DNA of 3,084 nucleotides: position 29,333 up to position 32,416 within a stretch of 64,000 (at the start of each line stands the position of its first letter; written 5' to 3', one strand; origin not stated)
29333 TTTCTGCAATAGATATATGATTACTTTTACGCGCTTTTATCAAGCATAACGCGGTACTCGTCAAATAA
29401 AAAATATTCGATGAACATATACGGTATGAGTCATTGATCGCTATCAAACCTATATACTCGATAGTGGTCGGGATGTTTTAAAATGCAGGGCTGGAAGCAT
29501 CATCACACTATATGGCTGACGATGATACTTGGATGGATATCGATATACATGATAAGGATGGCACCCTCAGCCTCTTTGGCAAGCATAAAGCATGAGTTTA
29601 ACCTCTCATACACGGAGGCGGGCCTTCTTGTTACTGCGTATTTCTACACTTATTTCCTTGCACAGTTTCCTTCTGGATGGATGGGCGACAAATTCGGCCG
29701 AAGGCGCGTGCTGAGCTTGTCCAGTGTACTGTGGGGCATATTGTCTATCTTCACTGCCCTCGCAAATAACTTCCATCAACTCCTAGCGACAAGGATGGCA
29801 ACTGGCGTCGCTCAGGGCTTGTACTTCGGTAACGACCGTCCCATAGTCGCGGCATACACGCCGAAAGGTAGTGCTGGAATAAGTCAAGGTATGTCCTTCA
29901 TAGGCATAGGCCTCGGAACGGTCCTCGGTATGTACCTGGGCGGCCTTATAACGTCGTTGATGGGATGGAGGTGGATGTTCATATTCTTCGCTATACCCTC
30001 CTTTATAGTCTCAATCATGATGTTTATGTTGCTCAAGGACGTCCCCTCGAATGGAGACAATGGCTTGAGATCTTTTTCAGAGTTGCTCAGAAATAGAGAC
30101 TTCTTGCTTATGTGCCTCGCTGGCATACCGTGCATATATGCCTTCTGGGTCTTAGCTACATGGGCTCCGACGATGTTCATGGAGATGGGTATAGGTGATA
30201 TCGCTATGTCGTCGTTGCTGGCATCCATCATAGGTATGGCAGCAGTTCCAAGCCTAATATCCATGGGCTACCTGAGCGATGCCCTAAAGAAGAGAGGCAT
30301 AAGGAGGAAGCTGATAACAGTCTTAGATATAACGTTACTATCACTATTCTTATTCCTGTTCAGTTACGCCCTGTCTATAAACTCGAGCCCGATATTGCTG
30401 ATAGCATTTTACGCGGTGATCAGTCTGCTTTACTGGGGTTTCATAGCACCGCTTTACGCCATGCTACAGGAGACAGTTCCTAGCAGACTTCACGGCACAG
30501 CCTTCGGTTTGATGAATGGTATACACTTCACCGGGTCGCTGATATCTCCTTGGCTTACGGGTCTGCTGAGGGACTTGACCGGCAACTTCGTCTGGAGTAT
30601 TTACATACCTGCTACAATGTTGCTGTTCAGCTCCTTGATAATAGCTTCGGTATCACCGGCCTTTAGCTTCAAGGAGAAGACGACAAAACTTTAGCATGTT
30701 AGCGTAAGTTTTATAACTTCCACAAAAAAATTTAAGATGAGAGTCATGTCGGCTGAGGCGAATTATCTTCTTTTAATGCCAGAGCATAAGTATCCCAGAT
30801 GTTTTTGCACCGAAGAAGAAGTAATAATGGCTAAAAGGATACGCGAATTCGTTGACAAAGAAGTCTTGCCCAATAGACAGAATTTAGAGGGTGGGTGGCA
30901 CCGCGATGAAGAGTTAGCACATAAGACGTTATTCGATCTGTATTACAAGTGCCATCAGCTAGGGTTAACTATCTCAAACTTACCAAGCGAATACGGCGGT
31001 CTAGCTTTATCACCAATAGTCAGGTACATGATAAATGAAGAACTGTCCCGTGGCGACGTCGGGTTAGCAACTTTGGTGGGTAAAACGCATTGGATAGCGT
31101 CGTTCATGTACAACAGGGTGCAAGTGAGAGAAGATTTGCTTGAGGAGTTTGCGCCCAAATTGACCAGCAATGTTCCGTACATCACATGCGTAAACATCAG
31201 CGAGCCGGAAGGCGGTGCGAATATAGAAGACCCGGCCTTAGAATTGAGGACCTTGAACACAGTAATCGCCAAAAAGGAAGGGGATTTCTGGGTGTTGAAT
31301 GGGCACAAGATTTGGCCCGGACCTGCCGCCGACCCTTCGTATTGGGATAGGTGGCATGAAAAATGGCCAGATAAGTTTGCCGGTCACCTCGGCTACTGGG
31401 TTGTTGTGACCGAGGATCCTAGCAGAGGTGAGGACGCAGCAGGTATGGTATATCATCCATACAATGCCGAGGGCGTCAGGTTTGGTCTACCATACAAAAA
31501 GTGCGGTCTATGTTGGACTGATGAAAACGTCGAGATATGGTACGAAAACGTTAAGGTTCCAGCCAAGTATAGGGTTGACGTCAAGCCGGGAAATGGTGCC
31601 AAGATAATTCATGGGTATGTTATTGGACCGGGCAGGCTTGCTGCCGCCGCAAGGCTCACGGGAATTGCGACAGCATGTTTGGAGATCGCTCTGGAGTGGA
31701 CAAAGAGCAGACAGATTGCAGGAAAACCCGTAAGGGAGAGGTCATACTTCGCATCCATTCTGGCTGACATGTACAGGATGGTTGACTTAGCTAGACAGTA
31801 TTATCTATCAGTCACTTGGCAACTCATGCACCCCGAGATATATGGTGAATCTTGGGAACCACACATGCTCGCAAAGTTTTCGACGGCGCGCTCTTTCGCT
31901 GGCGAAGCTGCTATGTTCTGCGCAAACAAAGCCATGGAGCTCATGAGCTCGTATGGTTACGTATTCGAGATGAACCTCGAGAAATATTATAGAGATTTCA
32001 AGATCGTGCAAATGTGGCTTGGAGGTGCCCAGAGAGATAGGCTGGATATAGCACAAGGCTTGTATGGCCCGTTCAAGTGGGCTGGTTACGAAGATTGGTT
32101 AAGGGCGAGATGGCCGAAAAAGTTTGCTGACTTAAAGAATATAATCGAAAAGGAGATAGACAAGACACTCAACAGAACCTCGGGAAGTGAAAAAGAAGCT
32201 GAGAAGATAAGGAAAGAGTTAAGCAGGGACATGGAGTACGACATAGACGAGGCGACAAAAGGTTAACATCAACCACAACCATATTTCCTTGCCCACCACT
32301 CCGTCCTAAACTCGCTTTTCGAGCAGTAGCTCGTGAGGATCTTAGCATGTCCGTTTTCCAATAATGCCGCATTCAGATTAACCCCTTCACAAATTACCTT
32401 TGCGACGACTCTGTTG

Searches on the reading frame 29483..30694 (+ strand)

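Call 63: search_protein_families(library=pfam, proteins=[window:29483-30694:+], max_evalue=0.00001)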
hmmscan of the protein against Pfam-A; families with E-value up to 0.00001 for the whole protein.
window:29483-30694:+ (403 aa): 2 families
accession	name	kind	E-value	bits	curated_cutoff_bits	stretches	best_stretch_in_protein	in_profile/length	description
PF07690.21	MFS_1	-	2.9e-51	174.9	33.4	2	18-294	5-289/347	Major Facilitator Superfamily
PF00083.30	Sugar_tr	-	3.5e-11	43.1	22.3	1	42-183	44-191/452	Sugar (and other) transporter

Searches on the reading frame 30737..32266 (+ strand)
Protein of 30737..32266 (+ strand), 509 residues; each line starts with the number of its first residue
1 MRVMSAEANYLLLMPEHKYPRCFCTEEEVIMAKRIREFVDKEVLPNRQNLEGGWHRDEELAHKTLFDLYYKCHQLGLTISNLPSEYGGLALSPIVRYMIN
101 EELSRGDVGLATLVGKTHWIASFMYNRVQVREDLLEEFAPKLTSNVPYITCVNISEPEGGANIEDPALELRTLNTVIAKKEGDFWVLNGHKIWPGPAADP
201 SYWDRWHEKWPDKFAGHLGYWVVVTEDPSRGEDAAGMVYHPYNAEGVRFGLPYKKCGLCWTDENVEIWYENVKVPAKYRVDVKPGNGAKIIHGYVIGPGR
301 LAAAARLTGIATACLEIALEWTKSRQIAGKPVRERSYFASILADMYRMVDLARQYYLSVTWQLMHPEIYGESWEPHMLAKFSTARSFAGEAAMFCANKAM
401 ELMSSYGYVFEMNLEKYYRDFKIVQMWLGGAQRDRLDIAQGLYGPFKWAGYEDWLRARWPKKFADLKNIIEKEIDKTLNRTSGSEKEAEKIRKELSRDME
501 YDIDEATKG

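Call 63: search_protein_families(library=pfam, proteins=[window:30737-32266:+], max_evalue=0.00001)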
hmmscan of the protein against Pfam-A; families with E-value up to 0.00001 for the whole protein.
window:30737-32266:+ (509 aa): 3 families
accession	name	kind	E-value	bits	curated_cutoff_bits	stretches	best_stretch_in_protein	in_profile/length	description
PF00441.29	Acyl-CoA_dh_1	-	3e-20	73.3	22.4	1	289-442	5-149/150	Acyl-CoA dehydrogenase, C-terminal domain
PF02771.21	Acyl-CoA_dh_N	-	1.5e-12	48.3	22.9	1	25-122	1-90/113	Acyl-CoA dehydrogenase, N-terminal domain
PF08028.16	Acyl-CoA_dh_2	-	5.8e-11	43.2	22.7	1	302-427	2-129/134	Acyl-CoA dehydrogenase, C-terminal domain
